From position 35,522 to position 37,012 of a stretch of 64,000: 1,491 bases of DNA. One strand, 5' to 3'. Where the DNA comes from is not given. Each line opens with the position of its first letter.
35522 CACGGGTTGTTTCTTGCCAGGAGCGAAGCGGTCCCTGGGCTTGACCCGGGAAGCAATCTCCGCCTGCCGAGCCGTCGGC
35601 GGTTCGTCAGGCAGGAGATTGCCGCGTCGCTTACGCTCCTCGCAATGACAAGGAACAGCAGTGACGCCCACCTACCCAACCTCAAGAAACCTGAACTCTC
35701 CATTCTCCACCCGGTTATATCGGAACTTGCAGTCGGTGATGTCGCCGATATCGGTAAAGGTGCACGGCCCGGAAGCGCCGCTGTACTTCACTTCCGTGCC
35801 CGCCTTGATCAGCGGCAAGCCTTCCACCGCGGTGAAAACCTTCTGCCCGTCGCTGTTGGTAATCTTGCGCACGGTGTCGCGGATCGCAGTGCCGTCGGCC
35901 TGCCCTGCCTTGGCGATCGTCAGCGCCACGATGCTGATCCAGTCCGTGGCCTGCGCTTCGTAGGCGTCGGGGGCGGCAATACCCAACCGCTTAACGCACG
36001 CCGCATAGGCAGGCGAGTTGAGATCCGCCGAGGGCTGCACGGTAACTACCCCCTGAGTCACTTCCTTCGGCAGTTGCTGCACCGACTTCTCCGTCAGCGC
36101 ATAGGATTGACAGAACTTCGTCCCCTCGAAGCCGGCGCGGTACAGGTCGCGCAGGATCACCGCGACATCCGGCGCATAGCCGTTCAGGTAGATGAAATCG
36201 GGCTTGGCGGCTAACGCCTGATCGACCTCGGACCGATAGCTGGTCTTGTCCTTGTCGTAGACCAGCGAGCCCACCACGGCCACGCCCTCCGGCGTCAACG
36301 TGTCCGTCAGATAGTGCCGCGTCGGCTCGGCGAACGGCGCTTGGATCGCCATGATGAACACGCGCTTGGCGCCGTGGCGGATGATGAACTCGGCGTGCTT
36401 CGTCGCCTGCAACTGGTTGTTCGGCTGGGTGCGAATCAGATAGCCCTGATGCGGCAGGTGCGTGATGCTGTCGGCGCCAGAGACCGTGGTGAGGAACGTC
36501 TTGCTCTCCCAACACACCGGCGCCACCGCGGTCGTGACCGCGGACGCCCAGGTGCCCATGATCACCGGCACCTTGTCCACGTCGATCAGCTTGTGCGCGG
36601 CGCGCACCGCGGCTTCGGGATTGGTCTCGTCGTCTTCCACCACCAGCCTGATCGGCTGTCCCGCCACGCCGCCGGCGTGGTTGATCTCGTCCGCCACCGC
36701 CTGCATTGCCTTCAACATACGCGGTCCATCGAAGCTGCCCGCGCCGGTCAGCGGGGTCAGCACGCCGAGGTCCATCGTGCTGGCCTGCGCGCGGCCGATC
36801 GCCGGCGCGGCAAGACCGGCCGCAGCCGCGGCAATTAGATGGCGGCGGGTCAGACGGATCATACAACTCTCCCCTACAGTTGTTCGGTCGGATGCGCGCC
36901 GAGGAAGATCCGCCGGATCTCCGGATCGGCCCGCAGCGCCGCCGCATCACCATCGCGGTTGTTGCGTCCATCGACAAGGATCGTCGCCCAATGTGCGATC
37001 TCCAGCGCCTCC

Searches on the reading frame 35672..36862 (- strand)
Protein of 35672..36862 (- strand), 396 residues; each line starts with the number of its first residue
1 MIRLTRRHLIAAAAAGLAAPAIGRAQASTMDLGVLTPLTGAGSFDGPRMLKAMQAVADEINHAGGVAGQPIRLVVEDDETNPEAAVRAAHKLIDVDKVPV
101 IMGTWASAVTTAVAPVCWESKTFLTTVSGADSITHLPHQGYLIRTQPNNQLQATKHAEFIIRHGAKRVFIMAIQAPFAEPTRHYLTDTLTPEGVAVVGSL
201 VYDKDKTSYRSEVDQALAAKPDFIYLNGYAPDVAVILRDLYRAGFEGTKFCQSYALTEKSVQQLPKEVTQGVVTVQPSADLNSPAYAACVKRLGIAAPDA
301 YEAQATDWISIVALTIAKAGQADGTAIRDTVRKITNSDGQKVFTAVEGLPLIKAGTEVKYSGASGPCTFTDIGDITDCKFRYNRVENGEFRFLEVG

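Call 44: search_protein_families(library=pfam, proteins=[window:35672-36862:-], max_evalue=0.0001)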
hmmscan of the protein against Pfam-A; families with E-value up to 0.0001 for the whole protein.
window:35672-36862:- (396 aa): 3 families
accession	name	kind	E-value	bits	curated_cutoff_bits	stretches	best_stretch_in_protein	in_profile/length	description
PF13458.12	Peripla_BP_6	-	2.4e-52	179.2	31.7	1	32-339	4-315/343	Periplasmic binding protein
PF13433.12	Peripla_BP_5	-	2.7e-24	86.4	27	1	32-333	3-308/363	Periplasmic binding protein domain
PF01094.35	ANF_receptor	-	3.4e-20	72.8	25.4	1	49-380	2-345/353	Receptor family ligand binding region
